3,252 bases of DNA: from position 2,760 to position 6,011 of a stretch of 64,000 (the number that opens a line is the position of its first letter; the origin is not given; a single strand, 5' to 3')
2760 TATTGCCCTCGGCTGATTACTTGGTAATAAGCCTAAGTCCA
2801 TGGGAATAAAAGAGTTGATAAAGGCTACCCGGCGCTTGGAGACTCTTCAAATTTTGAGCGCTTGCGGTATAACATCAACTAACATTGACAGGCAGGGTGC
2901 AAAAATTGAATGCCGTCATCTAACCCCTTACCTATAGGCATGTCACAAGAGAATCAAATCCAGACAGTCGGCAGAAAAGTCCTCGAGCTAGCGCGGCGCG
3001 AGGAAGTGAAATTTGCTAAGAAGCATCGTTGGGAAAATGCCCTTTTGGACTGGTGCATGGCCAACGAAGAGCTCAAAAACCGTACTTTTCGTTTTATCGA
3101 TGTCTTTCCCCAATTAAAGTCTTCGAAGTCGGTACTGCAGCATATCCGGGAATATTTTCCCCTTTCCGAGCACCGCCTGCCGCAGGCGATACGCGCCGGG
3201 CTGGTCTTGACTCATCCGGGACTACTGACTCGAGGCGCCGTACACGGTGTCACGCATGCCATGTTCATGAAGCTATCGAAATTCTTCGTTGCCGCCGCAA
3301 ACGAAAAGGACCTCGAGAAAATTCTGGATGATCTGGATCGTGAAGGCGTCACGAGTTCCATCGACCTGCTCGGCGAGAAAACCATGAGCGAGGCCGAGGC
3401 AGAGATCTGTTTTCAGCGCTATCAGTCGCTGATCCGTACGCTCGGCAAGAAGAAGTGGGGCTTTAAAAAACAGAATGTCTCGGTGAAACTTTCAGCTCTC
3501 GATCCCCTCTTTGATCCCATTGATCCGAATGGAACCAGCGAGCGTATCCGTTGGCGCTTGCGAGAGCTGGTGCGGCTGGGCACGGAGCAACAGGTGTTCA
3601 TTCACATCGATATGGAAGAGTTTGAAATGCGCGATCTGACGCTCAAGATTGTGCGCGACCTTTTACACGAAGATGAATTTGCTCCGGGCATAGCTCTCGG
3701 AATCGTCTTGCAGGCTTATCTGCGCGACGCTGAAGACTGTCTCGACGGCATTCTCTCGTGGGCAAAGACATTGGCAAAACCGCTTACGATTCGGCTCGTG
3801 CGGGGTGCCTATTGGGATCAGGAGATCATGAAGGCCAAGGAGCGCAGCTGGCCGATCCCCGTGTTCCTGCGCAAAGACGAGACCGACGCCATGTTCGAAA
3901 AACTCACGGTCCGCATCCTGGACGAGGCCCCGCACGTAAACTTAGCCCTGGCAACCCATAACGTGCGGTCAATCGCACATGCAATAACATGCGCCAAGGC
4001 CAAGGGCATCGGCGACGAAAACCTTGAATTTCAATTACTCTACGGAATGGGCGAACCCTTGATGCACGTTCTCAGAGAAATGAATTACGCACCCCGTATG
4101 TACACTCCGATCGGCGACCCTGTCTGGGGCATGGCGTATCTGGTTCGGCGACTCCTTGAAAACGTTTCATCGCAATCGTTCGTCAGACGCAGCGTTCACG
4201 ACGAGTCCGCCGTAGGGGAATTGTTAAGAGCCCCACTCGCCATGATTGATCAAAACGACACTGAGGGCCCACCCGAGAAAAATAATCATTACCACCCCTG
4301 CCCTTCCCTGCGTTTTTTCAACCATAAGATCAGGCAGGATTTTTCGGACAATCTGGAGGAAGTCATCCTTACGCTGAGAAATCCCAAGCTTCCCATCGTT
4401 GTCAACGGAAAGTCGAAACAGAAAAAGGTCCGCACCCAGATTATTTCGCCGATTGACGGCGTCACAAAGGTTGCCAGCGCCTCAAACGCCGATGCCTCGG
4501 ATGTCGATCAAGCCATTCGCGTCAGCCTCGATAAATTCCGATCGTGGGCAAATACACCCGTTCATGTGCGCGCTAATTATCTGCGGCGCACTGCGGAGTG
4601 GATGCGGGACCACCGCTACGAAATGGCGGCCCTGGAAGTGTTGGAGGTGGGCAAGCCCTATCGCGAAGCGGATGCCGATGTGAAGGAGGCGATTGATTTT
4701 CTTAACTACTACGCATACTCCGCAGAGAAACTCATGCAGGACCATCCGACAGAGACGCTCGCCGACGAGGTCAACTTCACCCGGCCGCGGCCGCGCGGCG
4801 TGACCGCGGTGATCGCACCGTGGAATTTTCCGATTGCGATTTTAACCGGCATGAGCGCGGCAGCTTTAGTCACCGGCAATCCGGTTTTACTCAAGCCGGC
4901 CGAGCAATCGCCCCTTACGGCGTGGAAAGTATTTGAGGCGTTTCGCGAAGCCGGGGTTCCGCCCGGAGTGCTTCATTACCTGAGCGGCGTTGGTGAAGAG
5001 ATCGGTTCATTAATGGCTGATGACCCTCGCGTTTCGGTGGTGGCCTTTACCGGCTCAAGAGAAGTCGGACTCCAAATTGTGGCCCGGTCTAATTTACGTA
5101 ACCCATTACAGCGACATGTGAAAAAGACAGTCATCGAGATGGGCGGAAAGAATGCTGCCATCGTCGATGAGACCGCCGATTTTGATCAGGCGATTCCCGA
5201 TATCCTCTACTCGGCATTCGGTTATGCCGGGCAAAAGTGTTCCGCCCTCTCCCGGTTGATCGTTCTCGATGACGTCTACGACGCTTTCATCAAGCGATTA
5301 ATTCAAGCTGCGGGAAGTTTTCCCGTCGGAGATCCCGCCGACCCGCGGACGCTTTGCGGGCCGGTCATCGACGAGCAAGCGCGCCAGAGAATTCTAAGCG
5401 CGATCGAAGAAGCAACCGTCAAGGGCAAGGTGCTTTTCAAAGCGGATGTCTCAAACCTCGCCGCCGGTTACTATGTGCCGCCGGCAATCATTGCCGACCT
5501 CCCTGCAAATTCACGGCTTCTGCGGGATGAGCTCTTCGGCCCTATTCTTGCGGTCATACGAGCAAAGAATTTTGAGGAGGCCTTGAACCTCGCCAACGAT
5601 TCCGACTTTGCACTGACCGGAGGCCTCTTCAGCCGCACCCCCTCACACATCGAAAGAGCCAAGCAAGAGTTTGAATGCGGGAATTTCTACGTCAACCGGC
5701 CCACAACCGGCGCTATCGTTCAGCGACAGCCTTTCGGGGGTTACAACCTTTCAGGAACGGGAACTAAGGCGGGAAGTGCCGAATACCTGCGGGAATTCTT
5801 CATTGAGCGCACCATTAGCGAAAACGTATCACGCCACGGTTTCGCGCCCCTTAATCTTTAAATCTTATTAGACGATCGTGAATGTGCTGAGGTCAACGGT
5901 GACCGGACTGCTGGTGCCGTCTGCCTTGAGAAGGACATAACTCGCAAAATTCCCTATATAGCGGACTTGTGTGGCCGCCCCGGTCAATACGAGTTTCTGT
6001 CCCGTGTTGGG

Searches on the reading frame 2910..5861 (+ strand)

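Call 35: search_protein_families(library=pfam, proteins=[window:2910-5861:+], max_evalue=0.001)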
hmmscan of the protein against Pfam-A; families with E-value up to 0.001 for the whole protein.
window:2910-5861:+ (983 aa): 3 families
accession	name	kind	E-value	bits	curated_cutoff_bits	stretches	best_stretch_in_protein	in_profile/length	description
PF00171.27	Aldedh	-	2.8e-143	478.3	23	1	508-965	8-457/461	Aldehyde dehydrogenase family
PF01619.24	Pro_dh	-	3.4e-83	279.8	27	1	138-427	4-278/278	Proline dehydrogenase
PF18083.6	PutA_N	-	2.7e-23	82.6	25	1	14-124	1-111/113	Proline utilization A N-terminal domain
